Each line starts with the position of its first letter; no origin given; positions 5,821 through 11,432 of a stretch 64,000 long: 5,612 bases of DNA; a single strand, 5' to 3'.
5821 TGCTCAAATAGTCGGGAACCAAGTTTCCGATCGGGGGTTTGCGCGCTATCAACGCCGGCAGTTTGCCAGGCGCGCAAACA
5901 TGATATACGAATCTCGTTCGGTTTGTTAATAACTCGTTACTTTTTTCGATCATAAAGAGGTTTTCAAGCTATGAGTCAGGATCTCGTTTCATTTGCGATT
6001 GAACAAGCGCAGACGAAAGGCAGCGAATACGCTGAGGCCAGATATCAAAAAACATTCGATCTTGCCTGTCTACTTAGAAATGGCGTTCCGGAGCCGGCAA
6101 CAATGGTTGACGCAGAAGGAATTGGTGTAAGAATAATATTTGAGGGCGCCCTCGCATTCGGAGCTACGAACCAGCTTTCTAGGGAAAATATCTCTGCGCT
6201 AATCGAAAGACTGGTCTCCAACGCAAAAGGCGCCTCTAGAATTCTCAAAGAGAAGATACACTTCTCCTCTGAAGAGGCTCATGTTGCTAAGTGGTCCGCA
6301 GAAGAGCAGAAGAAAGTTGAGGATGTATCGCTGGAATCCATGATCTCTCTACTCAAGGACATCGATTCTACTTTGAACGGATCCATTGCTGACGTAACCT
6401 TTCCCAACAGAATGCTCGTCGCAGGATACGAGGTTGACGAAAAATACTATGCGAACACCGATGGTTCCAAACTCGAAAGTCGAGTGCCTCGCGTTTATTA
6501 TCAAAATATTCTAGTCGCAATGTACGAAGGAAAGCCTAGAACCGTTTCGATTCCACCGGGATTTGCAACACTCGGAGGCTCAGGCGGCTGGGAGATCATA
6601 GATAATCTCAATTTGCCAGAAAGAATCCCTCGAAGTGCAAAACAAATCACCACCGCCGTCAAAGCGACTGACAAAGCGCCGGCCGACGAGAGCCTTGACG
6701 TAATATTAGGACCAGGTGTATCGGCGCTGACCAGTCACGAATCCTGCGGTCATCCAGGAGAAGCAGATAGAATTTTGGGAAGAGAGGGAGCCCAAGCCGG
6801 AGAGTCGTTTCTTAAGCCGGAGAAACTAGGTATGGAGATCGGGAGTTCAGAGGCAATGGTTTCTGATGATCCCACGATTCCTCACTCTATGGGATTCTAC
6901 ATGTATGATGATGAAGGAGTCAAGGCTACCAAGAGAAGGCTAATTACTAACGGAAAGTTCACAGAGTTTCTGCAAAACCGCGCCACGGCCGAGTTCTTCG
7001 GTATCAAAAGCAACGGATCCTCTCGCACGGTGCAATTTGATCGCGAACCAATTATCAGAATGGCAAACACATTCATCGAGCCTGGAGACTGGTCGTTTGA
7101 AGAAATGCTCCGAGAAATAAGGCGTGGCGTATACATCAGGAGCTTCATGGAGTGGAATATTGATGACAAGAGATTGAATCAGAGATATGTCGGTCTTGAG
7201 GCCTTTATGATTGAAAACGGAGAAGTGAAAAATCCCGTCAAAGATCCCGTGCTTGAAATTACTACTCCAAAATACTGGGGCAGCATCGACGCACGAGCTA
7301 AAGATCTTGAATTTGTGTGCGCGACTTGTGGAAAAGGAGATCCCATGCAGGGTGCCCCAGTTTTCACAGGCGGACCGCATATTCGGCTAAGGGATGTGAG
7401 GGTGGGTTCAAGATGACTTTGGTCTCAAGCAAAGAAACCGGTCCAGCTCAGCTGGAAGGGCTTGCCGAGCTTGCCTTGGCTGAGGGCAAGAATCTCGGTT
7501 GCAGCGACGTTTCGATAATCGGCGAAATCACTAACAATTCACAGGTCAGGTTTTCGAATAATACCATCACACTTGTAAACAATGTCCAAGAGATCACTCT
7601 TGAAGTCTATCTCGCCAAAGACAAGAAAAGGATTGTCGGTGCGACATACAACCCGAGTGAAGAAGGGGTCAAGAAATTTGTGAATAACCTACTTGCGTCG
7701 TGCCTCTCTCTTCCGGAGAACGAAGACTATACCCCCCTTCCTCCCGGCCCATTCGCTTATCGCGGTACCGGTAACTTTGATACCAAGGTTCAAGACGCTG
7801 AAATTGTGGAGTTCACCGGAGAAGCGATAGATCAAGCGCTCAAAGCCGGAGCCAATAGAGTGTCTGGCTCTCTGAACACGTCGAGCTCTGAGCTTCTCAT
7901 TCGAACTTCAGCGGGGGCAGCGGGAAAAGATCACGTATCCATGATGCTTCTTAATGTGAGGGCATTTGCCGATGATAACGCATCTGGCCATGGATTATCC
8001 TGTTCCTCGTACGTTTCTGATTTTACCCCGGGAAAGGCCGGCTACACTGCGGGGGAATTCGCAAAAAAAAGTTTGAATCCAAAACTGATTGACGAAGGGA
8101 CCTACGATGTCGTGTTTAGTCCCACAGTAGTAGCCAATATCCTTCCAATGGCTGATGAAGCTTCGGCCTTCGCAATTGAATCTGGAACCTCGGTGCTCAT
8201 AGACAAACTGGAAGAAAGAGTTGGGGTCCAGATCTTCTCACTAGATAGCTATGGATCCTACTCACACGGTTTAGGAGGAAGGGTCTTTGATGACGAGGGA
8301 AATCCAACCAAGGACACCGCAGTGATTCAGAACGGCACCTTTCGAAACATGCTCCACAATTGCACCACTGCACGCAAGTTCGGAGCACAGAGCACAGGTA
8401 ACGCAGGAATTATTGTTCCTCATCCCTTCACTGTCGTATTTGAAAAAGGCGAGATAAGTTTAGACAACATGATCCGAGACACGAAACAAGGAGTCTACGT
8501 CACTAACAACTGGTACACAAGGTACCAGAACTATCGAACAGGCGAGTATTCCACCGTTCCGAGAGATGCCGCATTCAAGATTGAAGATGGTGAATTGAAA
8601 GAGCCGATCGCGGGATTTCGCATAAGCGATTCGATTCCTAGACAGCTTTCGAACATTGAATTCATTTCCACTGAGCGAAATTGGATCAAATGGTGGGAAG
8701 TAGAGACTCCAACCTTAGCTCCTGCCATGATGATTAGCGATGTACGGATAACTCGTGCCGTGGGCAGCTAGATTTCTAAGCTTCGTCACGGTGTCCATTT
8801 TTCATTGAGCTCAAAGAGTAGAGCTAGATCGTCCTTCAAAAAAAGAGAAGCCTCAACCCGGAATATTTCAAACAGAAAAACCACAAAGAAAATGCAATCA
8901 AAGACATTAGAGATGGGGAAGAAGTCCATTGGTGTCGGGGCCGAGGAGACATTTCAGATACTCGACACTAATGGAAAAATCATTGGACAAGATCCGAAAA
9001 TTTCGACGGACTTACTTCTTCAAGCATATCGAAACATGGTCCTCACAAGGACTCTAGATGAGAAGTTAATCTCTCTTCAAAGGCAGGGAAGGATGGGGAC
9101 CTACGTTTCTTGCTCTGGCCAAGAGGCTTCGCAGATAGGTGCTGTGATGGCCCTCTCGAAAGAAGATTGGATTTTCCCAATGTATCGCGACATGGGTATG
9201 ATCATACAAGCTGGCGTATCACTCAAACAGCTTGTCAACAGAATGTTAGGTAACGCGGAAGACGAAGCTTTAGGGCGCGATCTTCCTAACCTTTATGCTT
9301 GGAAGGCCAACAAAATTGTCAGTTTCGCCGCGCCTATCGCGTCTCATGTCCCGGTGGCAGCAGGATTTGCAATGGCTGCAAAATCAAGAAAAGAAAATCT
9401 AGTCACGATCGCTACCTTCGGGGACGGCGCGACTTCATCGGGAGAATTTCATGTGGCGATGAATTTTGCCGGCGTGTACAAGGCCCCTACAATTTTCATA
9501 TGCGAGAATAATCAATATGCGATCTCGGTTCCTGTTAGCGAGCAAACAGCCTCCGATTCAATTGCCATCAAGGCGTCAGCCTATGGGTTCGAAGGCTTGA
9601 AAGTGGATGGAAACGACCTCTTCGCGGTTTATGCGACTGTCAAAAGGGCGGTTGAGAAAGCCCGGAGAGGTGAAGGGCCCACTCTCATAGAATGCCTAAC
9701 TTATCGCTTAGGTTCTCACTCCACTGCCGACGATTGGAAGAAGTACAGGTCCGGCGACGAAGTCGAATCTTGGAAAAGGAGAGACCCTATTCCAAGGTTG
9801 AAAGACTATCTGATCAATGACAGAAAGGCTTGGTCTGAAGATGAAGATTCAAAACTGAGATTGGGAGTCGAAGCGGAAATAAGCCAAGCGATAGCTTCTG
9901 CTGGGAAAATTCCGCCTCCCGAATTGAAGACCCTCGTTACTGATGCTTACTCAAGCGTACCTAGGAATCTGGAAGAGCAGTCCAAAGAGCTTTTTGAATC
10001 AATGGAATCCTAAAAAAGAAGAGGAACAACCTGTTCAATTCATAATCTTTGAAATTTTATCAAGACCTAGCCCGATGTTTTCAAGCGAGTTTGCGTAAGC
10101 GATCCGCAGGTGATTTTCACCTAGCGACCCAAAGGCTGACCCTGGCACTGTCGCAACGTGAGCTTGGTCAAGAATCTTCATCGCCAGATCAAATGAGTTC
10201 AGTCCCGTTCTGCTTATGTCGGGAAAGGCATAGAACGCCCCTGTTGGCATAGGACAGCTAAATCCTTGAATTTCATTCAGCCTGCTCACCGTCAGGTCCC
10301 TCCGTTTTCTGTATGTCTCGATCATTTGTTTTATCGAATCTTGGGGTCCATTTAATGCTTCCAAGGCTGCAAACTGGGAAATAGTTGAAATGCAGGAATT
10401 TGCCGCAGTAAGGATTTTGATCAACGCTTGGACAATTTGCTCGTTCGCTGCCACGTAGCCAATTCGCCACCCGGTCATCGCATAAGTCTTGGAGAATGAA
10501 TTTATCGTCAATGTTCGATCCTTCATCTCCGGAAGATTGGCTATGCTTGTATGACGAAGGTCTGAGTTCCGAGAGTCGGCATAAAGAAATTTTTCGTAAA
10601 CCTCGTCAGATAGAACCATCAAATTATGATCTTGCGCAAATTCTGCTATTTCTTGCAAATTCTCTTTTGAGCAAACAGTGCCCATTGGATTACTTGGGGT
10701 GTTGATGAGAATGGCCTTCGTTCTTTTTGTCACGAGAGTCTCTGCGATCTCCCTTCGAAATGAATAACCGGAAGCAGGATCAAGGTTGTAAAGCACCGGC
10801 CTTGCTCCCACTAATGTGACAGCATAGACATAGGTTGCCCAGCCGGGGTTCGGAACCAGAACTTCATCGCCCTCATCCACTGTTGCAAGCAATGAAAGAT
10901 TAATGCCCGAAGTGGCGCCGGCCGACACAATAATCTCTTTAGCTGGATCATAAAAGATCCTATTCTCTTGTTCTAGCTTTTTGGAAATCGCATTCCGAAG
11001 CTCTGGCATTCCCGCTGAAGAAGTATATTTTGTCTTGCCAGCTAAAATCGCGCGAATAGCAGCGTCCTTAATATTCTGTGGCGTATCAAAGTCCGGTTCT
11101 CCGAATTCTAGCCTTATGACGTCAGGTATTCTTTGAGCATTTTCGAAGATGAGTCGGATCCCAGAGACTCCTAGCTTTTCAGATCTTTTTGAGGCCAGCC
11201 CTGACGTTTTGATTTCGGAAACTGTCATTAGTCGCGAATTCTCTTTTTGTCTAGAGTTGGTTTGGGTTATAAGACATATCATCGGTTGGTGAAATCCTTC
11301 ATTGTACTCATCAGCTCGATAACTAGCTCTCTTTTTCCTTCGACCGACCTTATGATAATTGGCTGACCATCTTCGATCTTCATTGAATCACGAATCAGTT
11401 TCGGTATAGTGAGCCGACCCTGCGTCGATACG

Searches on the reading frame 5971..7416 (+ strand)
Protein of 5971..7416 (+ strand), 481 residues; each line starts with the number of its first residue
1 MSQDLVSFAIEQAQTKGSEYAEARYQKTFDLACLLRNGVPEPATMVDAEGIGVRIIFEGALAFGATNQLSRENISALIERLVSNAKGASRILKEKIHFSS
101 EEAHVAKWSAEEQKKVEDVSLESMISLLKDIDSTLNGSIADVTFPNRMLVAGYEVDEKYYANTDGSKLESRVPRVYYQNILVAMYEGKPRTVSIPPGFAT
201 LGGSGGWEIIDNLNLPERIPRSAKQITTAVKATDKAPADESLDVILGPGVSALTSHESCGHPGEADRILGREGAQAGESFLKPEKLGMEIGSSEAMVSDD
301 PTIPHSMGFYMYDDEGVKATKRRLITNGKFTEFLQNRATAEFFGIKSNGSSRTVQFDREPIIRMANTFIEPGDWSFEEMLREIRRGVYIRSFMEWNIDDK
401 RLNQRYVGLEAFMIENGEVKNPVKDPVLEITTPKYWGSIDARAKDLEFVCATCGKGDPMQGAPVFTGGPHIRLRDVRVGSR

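Call 29: search_protein_families(library=pfam, proteins=[window:5971-7416:+])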
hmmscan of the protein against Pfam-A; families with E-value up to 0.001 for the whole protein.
window:5971-7416:+ (481 aa): 3 families
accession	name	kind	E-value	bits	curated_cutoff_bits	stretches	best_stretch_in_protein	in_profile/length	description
PF19289.4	PmbA_TldD_3rd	-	7.3e-52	176.1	22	1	241-479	3-219/220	PmbA/TldA metallopeptidase C-terminal domain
PF01523.21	PmbA_TldD_1st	-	3.8e-10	40.2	20.9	1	21-85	1-65/65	PmbA/TldA metallopeptidase domain 1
PF19290.4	PmbA_TldD_2nd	-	1.2e-08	35.8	20.9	1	115-227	2-105/109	PmbA/TldA metallopeptidase central domain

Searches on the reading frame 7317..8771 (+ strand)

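Call 29: search_protein_families(library=pfam, proteins=[window:7317-8771:+])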
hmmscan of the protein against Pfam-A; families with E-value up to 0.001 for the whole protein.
window:7317-8771:+ (484 aa): 2 families
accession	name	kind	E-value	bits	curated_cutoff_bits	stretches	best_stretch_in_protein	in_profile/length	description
PF19289.4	PmbA_TldD_3rd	-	1.9e-53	181.3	22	1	261-479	2-219/220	PmbA/TldA metallopeptidase C-terminal domain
PF19290.4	PmbA_TldD_2nd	-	0.00013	22.8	20.9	1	158-253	6-109/109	PmbA/TldA metallopeptidase central domain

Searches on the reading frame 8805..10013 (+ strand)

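Call 29: search_protein_families(library=pfam, proteins=[window:8805-10013:+])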
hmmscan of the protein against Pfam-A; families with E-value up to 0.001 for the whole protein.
window:8805-10013:+ (402 aa): 3 families
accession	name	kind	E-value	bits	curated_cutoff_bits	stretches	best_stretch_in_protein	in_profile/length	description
PF00676.26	E1_dh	-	2.3e-90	303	22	1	75-373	1-298/300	Dehydrogenase E1 component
PF13292.11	DXP_synthase_N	-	6.3e-07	29.4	21.2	1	182-245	117-180/274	1-deoxy-D-xylulose-5-phosphate synthase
PF02775.26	TPP_enzyme_C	-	0.00026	21.3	21.9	0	180-297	32-151/151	Thiamine pyrophosphate enzyme, C-terminal TPP binding domain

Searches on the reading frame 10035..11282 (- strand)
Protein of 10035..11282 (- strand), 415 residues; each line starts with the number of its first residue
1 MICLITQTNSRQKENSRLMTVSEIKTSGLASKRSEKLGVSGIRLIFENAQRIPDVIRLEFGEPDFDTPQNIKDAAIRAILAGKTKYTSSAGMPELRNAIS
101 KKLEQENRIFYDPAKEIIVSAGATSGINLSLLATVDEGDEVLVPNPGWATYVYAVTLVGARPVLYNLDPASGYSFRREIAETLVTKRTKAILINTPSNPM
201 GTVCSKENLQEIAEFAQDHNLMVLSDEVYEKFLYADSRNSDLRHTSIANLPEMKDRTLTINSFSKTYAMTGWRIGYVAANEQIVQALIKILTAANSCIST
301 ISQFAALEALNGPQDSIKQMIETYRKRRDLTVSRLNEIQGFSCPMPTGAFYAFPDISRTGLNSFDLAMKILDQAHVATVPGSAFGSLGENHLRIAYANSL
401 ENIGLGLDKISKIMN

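Call 29: search_protein_families(library=pfam, proteins=[window:10035-11282:-])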
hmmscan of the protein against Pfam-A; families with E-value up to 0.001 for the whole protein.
window:10035-11282:- (415 aa): 4 families
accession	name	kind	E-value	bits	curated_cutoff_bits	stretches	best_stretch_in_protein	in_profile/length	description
PF00155.27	Aminotran_1_2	-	2.8e-73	247.6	19.7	1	54-398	2-348/361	Aminotransferase class I and II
PF01041.23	DegT_DnrJ_EryC1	-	3.7e-14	53.2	19.8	1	101-226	27-145/360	DegT/DnrJ/EryC1/StrS aminotransferase family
PF00266.25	Aminotran_5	-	2.6e-05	23.8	21.5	1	113-227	60-176/371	Aminotransferase class-V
PF01053.26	Cys_Met_Meta_PP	-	3e-05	23.2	27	1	98-228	52-175/381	Cys/Met metabolism PLP-dependent enzyme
